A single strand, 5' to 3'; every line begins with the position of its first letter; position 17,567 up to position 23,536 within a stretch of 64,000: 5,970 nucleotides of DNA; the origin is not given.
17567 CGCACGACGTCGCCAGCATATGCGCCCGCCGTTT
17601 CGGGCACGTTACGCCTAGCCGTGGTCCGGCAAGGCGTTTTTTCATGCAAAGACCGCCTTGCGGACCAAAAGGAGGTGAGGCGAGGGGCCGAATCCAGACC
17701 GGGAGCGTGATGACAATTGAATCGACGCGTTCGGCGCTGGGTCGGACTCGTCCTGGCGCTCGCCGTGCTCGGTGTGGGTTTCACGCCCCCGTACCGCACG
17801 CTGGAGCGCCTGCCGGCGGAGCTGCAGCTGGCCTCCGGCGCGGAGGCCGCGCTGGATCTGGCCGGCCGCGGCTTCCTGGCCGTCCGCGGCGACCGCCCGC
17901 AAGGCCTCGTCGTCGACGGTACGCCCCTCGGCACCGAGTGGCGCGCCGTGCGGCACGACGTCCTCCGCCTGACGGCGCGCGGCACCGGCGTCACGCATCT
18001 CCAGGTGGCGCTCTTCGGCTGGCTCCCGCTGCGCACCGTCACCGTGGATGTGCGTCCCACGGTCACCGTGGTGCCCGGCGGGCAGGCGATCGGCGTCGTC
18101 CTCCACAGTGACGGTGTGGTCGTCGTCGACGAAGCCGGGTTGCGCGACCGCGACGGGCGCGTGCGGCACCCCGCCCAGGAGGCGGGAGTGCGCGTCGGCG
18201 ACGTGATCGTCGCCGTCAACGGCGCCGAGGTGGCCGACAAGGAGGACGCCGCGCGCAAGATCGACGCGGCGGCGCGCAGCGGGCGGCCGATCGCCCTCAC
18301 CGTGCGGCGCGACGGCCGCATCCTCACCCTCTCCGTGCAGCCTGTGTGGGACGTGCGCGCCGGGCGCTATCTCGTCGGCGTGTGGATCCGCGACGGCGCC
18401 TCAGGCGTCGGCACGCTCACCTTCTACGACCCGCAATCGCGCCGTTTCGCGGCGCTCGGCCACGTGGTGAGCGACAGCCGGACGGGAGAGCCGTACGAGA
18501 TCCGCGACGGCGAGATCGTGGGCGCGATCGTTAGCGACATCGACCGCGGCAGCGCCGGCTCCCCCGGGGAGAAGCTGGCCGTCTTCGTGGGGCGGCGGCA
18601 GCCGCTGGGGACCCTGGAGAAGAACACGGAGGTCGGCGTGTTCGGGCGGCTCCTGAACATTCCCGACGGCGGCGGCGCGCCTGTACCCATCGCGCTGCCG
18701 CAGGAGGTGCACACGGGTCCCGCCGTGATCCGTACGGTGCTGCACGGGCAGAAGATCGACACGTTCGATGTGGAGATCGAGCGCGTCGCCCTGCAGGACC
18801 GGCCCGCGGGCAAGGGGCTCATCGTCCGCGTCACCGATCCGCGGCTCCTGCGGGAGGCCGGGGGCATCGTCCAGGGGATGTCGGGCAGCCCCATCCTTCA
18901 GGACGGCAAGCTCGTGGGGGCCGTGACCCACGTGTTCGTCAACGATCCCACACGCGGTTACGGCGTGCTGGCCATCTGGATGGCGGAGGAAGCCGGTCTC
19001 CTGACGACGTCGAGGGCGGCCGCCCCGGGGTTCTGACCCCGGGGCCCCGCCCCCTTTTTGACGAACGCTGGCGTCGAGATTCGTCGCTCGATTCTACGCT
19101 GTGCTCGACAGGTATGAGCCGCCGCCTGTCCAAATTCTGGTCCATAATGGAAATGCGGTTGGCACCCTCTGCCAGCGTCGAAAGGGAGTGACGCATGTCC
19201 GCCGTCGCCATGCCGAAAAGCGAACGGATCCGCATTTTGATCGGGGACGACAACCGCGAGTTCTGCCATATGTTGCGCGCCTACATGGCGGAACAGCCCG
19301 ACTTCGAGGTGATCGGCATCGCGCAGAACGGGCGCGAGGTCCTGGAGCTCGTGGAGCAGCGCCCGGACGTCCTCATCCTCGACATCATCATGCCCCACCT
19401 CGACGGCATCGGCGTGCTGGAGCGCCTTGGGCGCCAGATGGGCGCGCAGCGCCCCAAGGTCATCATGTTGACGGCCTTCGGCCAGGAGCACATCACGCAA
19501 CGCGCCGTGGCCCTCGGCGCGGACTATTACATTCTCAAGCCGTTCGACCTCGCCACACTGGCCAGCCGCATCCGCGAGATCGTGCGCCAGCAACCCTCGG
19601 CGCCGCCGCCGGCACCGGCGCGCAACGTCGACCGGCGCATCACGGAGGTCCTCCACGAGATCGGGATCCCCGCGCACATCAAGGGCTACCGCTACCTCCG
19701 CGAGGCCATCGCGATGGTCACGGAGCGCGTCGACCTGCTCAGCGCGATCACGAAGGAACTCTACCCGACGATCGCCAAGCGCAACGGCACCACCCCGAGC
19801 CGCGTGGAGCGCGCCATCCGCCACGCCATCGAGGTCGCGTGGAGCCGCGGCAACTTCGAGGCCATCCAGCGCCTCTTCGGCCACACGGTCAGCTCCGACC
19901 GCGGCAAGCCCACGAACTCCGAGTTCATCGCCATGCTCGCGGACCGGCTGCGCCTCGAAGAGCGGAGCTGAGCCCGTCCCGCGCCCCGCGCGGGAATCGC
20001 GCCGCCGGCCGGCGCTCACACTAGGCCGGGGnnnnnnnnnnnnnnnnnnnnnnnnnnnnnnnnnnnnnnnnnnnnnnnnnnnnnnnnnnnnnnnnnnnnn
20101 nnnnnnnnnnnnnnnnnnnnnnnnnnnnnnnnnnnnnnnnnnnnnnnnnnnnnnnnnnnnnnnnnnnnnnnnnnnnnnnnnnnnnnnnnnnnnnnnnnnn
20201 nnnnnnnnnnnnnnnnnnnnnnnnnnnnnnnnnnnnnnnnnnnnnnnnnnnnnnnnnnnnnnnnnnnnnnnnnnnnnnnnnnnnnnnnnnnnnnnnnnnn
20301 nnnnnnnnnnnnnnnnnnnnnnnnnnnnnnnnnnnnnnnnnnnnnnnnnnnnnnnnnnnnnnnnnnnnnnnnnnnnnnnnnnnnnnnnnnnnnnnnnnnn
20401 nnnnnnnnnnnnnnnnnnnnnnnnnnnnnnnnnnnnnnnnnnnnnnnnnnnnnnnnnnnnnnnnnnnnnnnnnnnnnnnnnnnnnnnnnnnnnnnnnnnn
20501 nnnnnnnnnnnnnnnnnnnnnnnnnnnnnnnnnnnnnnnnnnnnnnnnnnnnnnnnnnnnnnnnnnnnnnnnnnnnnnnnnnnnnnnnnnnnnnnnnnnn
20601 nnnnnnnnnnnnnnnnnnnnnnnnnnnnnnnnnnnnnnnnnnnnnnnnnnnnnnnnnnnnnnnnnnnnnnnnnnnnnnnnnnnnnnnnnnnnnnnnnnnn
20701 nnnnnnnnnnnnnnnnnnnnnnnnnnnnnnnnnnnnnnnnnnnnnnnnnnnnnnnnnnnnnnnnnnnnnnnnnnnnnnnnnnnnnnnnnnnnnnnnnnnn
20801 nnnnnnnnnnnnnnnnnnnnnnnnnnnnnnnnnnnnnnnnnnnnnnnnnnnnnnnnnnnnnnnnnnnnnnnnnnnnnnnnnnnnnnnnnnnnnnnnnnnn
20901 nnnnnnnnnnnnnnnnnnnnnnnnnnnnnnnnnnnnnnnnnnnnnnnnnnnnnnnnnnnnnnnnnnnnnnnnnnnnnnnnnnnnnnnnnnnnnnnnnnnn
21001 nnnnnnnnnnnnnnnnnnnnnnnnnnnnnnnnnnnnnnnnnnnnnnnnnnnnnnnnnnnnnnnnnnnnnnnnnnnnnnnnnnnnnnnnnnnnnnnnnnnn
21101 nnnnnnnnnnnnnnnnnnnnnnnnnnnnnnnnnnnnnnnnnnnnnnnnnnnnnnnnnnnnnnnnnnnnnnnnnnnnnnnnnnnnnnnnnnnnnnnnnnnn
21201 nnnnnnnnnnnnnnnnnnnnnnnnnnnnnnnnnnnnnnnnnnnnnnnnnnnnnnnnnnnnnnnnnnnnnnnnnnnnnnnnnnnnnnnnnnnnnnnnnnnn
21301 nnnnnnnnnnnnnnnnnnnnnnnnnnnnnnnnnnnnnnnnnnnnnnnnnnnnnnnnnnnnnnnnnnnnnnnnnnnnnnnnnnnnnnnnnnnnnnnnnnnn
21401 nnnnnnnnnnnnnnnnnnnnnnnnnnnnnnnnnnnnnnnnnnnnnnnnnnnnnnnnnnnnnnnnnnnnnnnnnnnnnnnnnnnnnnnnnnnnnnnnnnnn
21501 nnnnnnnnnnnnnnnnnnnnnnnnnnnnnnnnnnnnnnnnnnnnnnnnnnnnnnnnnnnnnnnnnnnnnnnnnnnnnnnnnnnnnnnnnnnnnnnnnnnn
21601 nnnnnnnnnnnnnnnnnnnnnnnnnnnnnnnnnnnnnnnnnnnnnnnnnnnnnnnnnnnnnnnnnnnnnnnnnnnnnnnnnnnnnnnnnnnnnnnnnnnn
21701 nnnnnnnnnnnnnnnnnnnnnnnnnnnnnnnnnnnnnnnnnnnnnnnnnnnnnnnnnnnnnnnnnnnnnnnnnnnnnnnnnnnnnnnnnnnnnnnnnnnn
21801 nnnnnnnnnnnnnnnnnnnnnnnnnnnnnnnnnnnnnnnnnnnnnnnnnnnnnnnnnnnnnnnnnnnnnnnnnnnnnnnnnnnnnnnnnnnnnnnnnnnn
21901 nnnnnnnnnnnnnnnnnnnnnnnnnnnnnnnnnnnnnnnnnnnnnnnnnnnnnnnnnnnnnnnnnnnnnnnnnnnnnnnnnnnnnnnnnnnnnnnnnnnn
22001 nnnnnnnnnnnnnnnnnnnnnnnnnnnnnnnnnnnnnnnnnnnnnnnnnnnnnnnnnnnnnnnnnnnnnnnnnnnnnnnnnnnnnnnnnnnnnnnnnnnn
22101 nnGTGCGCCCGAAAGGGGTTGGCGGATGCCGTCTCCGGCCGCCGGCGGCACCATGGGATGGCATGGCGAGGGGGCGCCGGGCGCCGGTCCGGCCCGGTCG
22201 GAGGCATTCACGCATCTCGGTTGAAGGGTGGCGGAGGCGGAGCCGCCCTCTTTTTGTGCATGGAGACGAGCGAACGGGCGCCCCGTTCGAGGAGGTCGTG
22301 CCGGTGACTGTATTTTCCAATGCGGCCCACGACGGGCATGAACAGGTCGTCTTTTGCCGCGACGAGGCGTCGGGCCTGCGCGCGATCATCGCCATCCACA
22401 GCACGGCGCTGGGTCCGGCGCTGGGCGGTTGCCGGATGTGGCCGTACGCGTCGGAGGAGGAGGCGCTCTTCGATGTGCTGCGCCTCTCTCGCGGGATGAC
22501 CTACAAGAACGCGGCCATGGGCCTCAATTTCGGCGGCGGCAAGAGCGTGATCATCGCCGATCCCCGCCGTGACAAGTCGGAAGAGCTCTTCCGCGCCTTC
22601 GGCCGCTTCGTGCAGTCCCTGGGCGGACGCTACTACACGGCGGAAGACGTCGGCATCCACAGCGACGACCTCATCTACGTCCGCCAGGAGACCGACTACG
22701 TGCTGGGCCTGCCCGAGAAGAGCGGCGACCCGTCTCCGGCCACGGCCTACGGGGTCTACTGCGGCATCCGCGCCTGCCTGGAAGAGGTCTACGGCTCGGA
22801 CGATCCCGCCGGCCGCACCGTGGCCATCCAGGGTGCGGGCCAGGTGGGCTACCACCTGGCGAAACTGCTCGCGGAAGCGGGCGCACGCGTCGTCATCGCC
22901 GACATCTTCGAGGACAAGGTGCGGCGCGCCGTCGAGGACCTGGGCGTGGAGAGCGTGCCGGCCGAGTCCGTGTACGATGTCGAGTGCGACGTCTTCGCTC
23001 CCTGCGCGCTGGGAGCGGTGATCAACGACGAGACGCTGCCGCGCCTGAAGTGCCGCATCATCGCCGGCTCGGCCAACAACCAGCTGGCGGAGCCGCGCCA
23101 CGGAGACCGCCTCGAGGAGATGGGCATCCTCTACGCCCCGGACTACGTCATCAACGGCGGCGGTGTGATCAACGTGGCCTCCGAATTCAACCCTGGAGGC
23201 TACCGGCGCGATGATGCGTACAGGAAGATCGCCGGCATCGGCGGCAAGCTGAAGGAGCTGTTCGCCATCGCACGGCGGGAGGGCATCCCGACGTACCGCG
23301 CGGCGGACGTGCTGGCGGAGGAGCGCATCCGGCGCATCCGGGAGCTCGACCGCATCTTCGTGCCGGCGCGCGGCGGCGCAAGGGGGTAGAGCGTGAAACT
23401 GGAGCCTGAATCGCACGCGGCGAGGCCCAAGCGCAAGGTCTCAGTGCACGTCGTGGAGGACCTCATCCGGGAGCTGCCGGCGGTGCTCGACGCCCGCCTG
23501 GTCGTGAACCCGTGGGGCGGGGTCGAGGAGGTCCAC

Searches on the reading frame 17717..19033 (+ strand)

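Call 25: search_protein_families(library=pfam, proteins=[window:17717-19033:+], max_evalue=0.001)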
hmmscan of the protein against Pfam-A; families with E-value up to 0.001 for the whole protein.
window:17717-19033:+ (439 aa): 5 families
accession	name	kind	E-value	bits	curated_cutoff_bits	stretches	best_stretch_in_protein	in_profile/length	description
PF05580.18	Peptidase_S55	-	4.6e-77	259.2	25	1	217-422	2-209/210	SpoIVB peptidase S55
PF13180.12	PDZ_2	-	1.1e-11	45.3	27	1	126-207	6-78/80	PDZ domain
PF17820.7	PDZ_6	-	4.5e-09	36.4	27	1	152-198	10-54/54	PDZ domain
PF00595.29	PDZ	-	0.00026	21.8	23.2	0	152-196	37-80/81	PDZ domain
PF14685.13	PDZ_Tricorn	-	0.00054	20.3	25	0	148-199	28-79/88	Tricorn protease PDZ domain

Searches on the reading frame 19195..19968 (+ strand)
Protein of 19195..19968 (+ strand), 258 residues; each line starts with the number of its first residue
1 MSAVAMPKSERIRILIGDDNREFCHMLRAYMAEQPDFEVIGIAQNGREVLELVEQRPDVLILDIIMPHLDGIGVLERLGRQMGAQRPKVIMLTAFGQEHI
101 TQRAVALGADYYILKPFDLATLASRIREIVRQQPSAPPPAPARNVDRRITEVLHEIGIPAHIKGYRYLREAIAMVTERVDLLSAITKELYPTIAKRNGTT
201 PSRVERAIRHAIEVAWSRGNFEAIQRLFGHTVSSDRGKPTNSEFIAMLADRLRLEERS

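Call 25: search_protein_families(library=pfam, proteins=[window:19195-19968:+], max_evalue=0.001)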
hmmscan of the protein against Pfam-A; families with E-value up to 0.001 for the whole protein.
window:19195-19968:+ (258 aa): 2 families
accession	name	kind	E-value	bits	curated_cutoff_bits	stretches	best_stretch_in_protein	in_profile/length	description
PF08769.17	Spo0A_C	-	3e-45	152.9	25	1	149-252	1-104/104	Sporulation initiation factor Spo0A C terminal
PF00072.30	Response_reg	-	8e-24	84.4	30.2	1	14-127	1-111/111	Response regulator receiver domain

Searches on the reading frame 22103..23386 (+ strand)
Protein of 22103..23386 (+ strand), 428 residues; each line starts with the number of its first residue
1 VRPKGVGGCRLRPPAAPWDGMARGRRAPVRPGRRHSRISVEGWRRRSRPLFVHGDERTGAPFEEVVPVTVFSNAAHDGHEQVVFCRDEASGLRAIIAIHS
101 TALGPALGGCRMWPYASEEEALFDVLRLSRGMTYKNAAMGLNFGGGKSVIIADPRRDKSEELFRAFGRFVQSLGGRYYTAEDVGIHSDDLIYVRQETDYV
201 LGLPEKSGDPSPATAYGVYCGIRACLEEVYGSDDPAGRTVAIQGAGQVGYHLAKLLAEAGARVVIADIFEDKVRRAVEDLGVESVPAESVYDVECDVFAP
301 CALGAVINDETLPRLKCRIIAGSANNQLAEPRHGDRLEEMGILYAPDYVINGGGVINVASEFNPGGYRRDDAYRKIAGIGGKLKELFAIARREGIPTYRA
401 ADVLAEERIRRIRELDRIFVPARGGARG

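Call 3: search_protein_families(library=pfam, proteins=[window:22103-23386:+], max_evalue=0.1)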
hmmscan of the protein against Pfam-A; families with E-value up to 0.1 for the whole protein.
window:22103-23386:+ (428 aa): 18 families
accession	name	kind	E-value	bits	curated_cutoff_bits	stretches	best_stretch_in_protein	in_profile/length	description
PF02812.23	ELFV_dehydrog_N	-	6.9e-32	110.3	25.3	1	79-198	1-128/129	Glu/Leu/Phe/Val dehydrogenase, dimerisation domain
PF00208.27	ELFV_dehydrog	-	1.5e-20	74.4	23.4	2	281-361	98-180/241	Glutamate/Leucine/Phenylalanine/Valine dehydrogenase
PF02826.25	2-Hacid_dh_C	-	2.3e-05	24.3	25.1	1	232-291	31-89/178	D-isomer specific 2-hydroxyacid dehydrogenase, NAD binding domain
PF02737.24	3HCDH_N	-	9.3e-05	22.8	22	1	239-280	1-42/180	3-hydroxyacyl-CoA dehydrogenase, NAD binding domain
PF13561.12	adh_short_C2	-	0.0002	21.4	27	1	248-306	8-61/236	Enoyl-(Acyl carrier protein) reductase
PF02254.24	TrkA_N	-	0.00032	21.5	23.8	1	240-280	1-41/116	TrkA-N domain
PF03807.23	F420_oxidored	-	0.00057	20.9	21.6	1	240-290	2-56/94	NADP oxidoreductase coenzyme F420-dependent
PF00106.31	adh_short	-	0.0048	16.8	26.6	1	239-298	2-59/195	short chain dehydrogenase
PF03721.20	UDPG_MGDP_dh_N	-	0.01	15.8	27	1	239-275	2-38/187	UDP-glucose/GDP-mannose dehydrogenase family, NAD binding domain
PF01494.25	FAD_binding_3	-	0.023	14.4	22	1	239-271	3-35/349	FAD binding domain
PF03446.21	NAD_binding_2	-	0.035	14.6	21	1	240-280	2-42/161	NAD binding domain of 6-phosphogluconate dehydrogenase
PF24262.1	DUF7463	-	0.048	14.3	27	0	368-418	47-96/110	Family of unknown function (DUF7463)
PF00670.27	AdoHcyase_NAD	-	0.048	14.2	27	1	236-291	22-76/162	S-adenosyl-L-homocysteine hydrolase, NAD binding domain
PF00056.29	Ldh_1_N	-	0.065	13.7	27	1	240-288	3-54/141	lactate/malate dehydrogenase, NAD binding domain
PF13241.12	NAD_binding_7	-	0.073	14.1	22.1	0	235-265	5-35/104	Putative NAD(P)-binding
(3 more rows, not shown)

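Call 4: search_protein_families(library=ncbifam, proteins=[window:22103-23386:+], max_evalue=0.1)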
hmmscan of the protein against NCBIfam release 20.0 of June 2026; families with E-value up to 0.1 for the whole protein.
window:22103-23386:+ (428 aa): 99 families (the best 25 are shown)
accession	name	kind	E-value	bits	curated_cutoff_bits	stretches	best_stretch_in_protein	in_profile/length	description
NF035922.1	Trp_DH_ScyB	equivalog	7.7e-115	383.6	600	1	70-414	2-344/346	tryptophan dehydrogenase ScyB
NF040817.1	GdhA_Arch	equivalog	1.5e-26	93.6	750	2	99-265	61-241/419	glutamate dehydrogenase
NF041398.1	GluDhGdhB_Halo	equivalog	3e-20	72.5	620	1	95-357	54-342/410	glutamate dehydrogenase GdhB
NF006929.0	PRK09414.1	equivalog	2.7e-11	43.1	536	2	272-362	289-381/445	NADP-specific glutamate dehydrogenase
NF010633.0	PRK14030.1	subfamily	9e-08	31.6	743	1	100-264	81-255/445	glutamate dehydrogenase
NF010634.0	PRK14031.1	equivalog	1.7e-07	30.1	822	2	99-205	80-180/444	NADP-specific glutamate dehydrogenase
NF004198.0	PRK05653.1-3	equivalog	2.7e-07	30.3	296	1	236-308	6-76/248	3-oxoacyl-ACP reductase FabG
NF005878.0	PRK07825.1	subfamily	4.1e-06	26.3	287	1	234-283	6-56/278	short chain dehydrogenase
NF007031.0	PRK09496.1-2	equivalog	1.3e-05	24.4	289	1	240-285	3-48/458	Trk system potassium transporter TrkA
NF005559.1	PRK07231.1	subfamily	1.4e-05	24.7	215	1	236-300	3-64/249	glucose 1-dehydrogenase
NF007039.0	PRK09496.3-2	equivalog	2.5e-05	23.3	293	1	240-285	3-48/446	Trk system potassium transporter TrkA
NF004526.0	PRK05872.1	subfamily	3.4e-05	23.1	276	1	235-306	8-76/297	short-chain dehydrogenase/reductase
NF009093.0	PRK12429.1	subfamily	8.5e-05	21.9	258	1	237-307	5-73/259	3-hydroxybutyrate dehydrogenase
NF005983.0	PRK08085.1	equivalog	0.00012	21.8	408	1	237-289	9-62/254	gluconate 5-dehydrogenase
NF005880.0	PRK07831.1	equivalog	0.00019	21.1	336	1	239-308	20-90/263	SDR family oxidoreductase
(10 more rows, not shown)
